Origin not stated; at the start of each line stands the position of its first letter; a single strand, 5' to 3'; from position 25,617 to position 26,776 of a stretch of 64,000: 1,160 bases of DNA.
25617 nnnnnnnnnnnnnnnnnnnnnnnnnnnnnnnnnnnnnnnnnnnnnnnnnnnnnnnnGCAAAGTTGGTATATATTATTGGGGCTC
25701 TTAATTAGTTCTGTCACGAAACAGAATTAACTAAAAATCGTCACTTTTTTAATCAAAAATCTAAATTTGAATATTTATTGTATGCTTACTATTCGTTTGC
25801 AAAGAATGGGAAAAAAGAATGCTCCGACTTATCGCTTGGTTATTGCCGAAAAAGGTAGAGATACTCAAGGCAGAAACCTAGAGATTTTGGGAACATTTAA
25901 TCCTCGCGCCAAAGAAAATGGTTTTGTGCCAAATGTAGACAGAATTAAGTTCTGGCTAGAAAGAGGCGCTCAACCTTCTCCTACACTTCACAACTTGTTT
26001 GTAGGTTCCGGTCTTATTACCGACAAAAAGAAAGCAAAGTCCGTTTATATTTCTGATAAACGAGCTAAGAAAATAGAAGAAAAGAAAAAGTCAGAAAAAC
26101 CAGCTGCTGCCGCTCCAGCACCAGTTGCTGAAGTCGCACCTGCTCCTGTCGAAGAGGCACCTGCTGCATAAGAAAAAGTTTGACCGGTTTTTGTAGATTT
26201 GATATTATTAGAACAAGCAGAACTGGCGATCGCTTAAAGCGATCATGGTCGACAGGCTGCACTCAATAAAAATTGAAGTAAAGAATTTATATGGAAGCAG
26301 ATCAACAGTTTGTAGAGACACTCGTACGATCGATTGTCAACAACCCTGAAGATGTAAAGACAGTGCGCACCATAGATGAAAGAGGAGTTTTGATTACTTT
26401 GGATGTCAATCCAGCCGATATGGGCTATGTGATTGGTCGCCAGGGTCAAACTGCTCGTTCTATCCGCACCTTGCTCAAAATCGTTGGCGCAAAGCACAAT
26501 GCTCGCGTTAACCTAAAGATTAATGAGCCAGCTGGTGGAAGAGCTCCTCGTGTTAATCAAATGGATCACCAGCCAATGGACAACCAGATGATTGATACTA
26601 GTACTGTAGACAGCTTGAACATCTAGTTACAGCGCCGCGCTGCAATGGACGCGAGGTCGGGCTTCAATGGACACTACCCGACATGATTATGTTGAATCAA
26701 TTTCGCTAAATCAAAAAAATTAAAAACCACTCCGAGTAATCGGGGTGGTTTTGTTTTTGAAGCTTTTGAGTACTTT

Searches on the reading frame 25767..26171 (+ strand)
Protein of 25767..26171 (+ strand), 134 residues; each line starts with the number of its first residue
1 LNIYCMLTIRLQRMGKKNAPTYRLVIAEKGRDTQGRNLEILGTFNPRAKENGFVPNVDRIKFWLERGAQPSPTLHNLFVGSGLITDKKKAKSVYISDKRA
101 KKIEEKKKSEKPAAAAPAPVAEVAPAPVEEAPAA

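Call 6: search_protein_families(library=pfam, proteins=[window:25767-26171:+], max_evalue=0.01)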
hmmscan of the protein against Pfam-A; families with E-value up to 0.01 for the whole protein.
window:25767-26171:+ (134 aa): 1 family
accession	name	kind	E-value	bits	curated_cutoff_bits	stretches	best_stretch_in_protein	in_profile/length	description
PF00886.24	Ribosomal_S16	-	3.8e-17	62.4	27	1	13-71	1-62/62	Ribosomal protein S16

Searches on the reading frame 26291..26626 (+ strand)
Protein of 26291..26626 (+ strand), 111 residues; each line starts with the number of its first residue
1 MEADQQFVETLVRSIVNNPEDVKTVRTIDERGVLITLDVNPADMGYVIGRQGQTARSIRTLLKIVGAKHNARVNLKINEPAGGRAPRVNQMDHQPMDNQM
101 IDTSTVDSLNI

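Call 6: search_protein_families(library=pfam, proteins=[window:26291-26626:+], max_evalue=0.01)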
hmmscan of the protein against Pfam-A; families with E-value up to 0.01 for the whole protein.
window:26291-26626:+ (111 aa): 3 families
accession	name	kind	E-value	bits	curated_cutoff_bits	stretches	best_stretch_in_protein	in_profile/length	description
PF13083.13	KH_KhpA-B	-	3.3e-22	78.6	32.1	1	5-77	1-73/73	KhpA/KhpB, KH domain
PF07650.23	KH_2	-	0.00044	20.4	22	1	35-79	27-72/78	KH domain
PF00013.35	KH_1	-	0.0034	17.6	21.5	1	36-60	3-27/66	KH domain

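Call 50: search_protein_families(library=ncbifam, proteins=[window:26291-26626:+], max_evalue=0.01)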
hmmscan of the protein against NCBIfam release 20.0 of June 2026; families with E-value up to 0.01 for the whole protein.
window:26291-26626:+ (111 aa): 5 families
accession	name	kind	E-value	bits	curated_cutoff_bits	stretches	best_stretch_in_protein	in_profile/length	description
NF001748.0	PRK00468.1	equivalog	2.4e-18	66.2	106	1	6-77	3-74/75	KH domain-containing protein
NF002761.0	PRK02821.1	equivalog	2.7e-18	65.7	106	1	6-75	4-72/77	RNA-binding protein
NF002201.0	PRK01064.1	equivalog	1e-13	51.5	85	1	6-79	3-76/78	hypothetical protein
NF041568.1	Jag_EloR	equivalog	1.7e-05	24.9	145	1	5-72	63-126/203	RNA-binding cell elongation regulator Jag/EloR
TIGR01952.1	nusA_arch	equivalog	0.0035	17.7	74.35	1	8-63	75-130/141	NusA-like transcription termination signal-binding factor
